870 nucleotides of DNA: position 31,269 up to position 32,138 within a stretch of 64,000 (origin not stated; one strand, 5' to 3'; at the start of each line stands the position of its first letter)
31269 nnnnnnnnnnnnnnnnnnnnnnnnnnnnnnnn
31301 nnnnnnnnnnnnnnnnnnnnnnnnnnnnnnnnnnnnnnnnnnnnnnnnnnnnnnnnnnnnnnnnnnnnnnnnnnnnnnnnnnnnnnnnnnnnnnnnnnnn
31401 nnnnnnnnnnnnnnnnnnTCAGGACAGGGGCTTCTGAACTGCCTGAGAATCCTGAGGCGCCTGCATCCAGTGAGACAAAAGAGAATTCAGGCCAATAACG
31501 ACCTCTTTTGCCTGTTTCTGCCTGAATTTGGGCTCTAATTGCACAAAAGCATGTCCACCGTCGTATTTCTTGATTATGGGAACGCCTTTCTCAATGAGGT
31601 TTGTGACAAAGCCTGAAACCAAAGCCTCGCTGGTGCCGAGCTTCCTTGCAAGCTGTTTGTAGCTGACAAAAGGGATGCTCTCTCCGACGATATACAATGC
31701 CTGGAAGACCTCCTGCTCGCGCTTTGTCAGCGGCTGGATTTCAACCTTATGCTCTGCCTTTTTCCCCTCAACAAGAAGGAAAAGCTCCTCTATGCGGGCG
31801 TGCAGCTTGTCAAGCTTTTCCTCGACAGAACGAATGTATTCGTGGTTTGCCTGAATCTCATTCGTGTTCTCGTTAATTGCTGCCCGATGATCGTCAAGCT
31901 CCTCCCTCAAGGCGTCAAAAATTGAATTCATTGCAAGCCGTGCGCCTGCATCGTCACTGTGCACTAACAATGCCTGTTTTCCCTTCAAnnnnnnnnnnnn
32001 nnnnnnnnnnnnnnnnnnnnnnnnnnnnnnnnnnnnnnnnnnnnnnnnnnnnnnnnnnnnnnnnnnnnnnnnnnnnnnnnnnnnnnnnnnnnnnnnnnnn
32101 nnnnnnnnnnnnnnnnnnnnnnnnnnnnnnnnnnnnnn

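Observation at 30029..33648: ORF-poor, repeat-saturated 3.6-kb island with three unrecognisable winged-helix/coiled-coil genes: candidate non-canonical origin/partition locus, or relic of an integrated element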

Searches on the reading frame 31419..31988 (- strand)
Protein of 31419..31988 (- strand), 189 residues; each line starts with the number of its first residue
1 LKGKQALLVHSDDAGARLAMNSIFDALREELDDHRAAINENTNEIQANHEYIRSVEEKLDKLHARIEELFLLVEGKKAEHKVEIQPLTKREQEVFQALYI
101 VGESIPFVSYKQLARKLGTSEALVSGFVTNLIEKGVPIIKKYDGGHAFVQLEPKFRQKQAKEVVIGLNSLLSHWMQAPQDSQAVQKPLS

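Call 12: search_protein_families(library=pfam, proteins=[window:31419-31988:-], max_evalue=1)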
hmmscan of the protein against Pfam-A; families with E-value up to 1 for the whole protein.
window:31419-31988:- (189 aa): 19 families
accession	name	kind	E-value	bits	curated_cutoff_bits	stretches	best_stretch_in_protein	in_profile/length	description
PF01325.25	Fe_dep_repress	-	0.00095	19.8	26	1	87-144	2-59/60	Iron dependent repressor, N-terminal DNA binding domain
PF17082.10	Spc29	-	0.0062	16.8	31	1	20-99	117-195/245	Spindle Pole Component 29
PF00196.25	GerE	-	0.0077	16.3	23.5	1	85-134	1-44/57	Bacterial regulatory proteins, luxR family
PF13412.12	HTH_24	-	0.0094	15.9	21.9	1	108-136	18-46/48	Winged helix-turn-helix DNA-binding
PF08279.18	HTH_11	-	0.014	15.7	25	1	96-141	4-49/55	HTH domain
PF01047.28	MarR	-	0.015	15.6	24.6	1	95-135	6-45/59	MarR family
PF23648.1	DUF7147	-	0.016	16.2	27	1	60-136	23-99/125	Domain of unknown function (DUF7147)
PF22451.2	NirdL-like_HTH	-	0.019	14.9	27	1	100-136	7-45/47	Siroheme decarboxylase NirDL-like HTH domain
PF05531.17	NPV_P10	-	0.028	15.4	29.8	1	29-69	14-54/75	Nucleopolyhedrovirus P10 protein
PF17372.7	DUF5394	-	0.048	13.5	25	1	77-146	140-207/243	Family of unknown function (DUF5394)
PF05008.21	V-SNARE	-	0.067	14.1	25.9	1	20-70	1-56/92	Vesicle transport v-SNARE protein N-terminus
PF08281.18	Sigma70_r4_2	-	0.068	13.3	25.7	0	87-124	11-43/54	Sigma-70, region 4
PF04207.17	MtrD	-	0.072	13.3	25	1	77-110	99-132/217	Tetrahydromethanopterin S-methyltransferase, subunit D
PF05549.16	Allexi_40kDa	-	0.075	13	26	1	22-98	92-166/271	Allexivirus 40kDa protein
PF04545.22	Sigma70_r4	-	0.1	12.6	24.1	1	86-124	4-37/50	Sigma-70, region 4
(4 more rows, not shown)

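Call 13: search_protein_families(library=ncbifam, proteins=[window:31419-31988:-], max_evalue=1)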
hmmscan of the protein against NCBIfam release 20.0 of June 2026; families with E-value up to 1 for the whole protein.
window:31419-31988:- (189 aa): 19 families
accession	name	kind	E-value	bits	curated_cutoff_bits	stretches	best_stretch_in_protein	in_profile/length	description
NF045487.1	ASRP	equivalog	3.2e-05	22.8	300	1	24-95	192-262/593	archaea-specific SMC-related protein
TIGR02937.1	sigma70-ECF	superfamily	0.00024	20.8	42.9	1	18-134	59-160/165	sigma-70 family RNA polymerase sigma factor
NF040480.1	CGLAU_01105_fam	hypoth_equivalog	0.0034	17.6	45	1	16-76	106-161/179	CGLAU_01105 family protein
NF033885.1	conj_TraP_IncI1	equivalog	0.004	16.9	135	1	16-71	76-128/217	conjugal transfer protein TraP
NF047516.1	LA_3659_fam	equivalog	0.0055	16.3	36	1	25-69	95-139/221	LA_3659 family protein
NF047514.1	SpiroCoCo_N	equivalog_domain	0.0055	16.3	75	1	25-69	95-139/221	SpiroCoCo family coiled-coil protein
NF052504.1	sll1863_fam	domain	0.0092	16.2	35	1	49-85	3-39/93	sll1863 family stress response protein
TIGR00122.1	birA_repr_reg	equivalog_domain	0.011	15.6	70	1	106-160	13-65/69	biotin operon repressor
NF052320.1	Cbp1_fam_LP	subfamily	0.012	15.1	90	1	20-112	121-206/286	Cbp1 family collagen-binding glycoprotein adhesin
NF047515.1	SpiroCoCo_C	equivalog_domain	0.021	14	125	1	29-69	183-223/313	SpiroCoCo family coiled-coil protein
NF009344.0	PRK12705.1-1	equivalog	0.023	13.3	831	1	26-117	124-215/572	hypothetical protein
TIGR01884.1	cas_HTH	subfamily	0.024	14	60.2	1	76-135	129-184/202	CRISPR-associated CARF protein Csa3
TIGR00634.1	recN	equivalog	0.033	13.1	407.85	1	19-81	263-325/563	DNA repair protein RecN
NF007741.0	PRK10421.1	equivalog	0.037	13.4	311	1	109-172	33-92/262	transcriptional regulator LldR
NF040947.1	trans_reg_LysM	equivalog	0.039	13.7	180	1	109-142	19-50/136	HTH-type transcriptional regulator LysM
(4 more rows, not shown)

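Call 17: search_solved_structures(query=window:31419-31988:-, max_evalue=1)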
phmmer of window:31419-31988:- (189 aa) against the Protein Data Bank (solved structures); distinct sequences matched with E-value up to 1: 7.
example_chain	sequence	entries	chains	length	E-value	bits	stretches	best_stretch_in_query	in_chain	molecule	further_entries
4lin_A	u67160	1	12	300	0.032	17.3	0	18-68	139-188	Tail needle protein gp26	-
3iv1_A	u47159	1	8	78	0.053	16.6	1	33-98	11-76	Tumor susceptibility gene 101 protein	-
28nt_M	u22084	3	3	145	0.23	14.5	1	32-117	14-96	Large ribosomal subunit protein bL17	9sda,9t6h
6o5c_A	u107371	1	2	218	0.26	14.4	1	87-141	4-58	Putative metal-dependent transcriptional regulator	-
9cru_J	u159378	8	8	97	0.37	13.9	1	6-64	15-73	Synaptobrevin homolog 1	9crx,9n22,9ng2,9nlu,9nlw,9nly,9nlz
8pvt_A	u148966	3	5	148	0.79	12.8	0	88-147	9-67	Iron dependent repressor, putative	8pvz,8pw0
3b5n_A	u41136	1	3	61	0.96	12.5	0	27-64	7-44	Synaptobrevin homolog 1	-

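Call 49: find_homologous_proteins(query=window:31419-31988:-)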
Query window:31419-31988:- (189 aa): 309 proteins with E <= 0.001 among 375 candidates; the best 120 are listed.
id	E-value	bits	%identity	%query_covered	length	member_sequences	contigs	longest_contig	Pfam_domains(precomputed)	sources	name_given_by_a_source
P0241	2.5e-116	403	100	100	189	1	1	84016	-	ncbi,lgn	-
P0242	1.3e-104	365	89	99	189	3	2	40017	-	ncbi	ncbi:MAG: hypothetical protein QXM31_02540 [Candidatus Woesearchaeota archaeon]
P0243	6.0e-103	360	89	99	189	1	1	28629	-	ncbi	ncbi:MAG: hypothetical protein QXT19_03795 [Candidatus Woesearchaeota archaeon]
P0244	3.8e-102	357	90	98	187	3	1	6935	-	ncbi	-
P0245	2.0e-101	355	88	100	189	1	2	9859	-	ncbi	-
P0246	2.0e-98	345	85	99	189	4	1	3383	-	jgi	-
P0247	5.6e-98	344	85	99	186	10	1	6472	-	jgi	-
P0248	8.6e-98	343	85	97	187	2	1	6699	-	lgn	-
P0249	1.3e-95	336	85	98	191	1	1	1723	-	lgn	-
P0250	2.5e-95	335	84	99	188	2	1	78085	-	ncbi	-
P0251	3.3e-94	331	82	99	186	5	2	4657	-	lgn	-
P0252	2.6e-89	316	82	94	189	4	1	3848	-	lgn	-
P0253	1.3e-88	313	80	95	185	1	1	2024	-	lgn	-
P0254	4.9e-88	311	88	86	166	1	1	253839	-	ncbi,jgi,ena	-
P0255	4.0e-86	305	81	95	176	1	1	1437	-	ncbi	-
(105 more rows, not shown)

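Call 71: find_related_loci(query=A5, collection=viral_contigs, flank=5000)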
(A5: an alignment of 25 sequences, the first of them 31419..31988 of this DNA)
Query A5 (189 aa) in viral_contigs; peptide patterns used: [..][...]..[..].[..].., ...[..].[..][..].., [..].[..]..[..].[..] (x = any residue, [..] = any of these).
328 stretches matched a pattern, but none encodes a relative of the query by tblastn (E <= 1e-3).

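Call 76: search_protein_families(library=phrogs, proteins=[window:31419-31988:-], max_evalue=0.01)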
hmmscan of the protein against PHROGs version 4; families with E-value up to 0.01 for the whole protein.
window:31419-31988:- (189 aa): 4 families
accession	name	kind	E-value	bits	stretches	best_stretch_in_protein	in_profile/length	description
phrog_1863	-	unknown function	0.0026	18.6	1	12-69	34-91/97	-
phrog_4780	-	unknown function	0.0045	17.6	1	25-81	154-210/275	-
phrog_8369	-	other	0.0056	17.8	1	23-88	58-126/192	hol-like chemotaxis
phrog_6701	-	unknown function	0.0069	17.1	0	24-83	87-142/169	-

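Call 77: search_protein_families(library=padloc, proteins=[window:31419-31988:-], max_evalue=0.01)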
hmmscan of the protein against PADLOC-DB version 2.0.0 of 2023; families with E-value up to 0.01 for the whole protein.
window:31419-31988:- (189 aa): 4 families
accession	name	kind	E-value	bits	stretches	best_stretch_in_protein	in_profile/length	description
PDLC03863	LmuB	-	0.0036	14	1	17-99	336-422/610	-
PDLC01866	CARF3--CARF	-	0.007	14.4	0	65-136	118-182/207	-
PDLC03963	SoFic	-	0.0072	13.7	1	51-137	256-337/361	-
PDLC01434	CasR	-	0.0084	14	0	84-135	123-169/191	"CAS-I,CAS-II,CAS-III,CAS-IV,CAS-V,CAS-VI; associated_signaling"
